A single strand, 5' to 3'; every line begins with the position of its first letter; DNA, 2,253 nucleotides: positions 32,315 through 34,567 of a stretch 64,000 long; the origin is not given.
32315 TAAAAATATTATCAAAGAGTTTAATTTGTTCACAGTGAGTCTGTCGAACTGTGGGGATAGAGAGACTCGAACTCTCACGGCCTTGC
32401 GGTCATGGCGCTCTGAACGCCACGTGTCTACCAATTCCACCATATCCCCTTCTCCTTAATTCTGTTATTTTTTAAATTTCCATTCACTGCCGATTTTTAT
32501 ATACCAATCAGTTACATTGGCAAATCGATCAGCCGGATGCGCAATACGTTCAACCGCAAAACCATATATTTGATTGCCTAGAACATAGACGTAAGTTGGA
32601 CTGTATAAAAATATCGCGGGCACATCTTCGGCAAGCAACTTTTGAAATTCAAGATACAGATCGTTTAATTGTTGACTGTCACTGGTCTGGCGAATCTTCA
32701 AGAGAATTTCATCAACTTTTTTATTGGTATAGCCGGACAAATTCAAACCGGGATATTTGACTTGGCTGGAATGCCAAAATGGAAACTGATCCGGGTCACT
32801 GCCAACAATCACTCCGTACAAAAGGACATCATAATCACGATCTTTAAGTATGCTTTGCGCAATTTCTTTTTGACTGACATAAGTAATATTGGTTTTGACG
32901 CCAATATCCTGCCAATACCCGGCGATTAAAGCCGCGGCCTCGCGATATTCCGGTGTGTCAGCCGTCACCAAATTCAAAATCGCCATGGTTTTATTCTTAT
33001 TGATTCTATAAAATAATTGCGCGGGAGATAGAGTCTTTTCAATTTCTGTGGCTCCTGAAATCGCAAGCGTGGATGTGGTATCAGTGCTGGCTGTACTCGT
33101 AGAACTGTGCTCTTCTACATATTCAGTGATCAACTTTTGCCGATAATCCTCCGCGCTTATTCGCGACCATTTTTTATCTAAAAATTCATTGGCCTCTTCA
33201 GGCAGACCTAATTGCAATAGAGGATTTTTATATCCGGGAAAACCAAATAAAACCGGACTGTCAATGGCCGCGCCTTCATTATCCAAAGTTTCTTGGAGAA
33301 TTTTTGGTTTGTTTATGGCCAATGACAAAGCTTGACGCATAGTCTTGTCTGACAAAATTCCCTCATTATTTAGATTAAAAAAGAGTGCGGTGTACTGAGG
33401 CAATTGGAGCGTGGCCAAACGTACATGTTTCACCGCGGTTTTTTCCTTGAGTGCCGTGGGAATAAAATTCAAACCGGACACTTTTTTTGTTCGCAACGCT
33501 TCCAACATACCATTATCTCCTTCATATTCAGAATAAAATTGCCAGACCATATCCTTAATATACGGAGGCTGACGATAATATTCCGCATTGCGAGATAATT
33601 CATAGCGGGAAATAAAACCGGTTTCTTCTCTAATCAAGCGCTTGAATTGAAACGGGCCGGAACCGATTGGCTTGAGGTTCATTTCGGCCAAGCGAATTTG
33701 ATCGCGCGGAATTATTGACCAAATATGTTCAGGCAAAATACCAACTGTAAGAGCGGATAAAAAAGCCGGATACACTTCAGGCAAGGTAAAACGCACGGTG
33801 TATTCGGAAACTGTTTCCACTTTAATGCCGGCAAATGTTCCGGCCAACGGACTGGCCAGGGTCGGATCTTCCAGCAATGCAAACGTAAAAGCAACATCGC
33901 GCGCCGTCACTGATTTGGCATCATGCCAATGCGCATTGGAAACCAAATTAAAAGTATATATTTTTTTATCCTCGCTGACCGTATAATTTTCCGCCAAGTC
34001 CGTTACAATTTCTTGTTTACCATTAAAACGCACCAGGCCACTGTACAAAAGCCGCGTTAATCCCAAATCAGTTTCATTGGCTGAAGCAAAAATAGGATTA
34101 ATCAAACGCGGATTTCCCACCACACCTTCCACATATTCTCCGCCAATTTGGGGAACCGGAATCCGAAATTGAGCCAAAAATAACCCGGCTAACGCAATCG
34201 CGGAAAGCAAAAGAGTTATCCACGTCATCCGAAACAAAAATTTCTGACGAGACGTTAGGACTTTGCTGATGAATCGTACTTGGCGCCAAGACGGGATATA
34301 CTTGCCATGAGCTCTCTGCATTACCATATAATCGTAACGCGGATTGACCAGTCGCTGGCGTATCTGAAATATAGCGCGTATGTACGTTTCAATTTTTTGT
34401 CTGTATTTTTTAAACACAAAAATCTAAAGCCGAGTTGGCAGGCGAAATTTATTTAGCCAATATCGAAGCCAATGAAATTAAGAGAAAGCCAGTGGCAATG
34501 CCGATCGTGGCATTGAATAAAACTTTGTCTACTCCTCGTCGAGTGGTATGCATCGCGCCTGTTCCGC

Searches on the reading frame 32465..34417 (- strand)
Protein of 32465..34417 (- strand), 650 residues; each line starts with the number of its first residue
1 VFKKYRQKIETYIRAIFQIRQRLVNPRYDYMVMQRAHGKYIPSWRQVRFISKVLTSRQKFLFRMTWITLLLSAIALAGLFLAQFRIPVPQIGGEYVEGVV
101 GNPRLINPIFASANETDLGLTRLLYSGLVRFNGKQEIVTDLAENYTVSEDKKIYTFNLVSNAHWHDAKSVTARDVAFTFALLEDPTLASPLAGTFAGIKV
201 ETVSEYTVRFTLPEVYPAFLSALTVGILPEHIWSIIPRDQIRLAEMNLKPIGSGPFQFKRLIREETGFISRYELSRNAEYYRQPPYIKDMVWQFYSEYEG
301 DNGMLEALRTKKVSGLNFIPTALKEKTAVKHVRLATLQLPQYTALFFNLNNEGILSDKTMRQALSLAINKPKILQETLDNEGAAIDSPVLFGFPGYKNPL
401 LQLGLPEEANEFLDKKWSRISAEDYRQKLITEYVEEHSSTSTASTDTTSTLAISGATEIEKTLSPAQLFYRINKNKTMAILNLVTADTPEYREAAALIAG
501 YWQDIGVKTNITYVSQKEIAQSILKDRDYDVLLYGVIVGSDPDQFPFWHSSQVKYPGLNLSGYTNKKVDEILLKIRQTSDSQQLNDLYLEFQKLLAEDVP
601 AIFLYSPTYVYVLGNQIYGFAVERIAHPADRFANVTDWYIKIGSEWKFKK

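Call 48: search_protein_families(library=pfam, proteins=[window:32465-34417:-], max_evalue=0.0001)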
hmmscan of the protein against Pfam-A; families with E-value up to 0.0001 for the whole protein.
window:32465-34417:- (650 aa): 1 family
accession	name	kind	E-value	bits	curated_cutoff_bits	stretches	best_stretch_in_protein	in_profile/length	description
PF00496.27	SBP_bac_5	-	2.3e-56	192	32.4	1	136-549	1-359/368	Bacterial extracellular solute-binding proteins, family 5 Middle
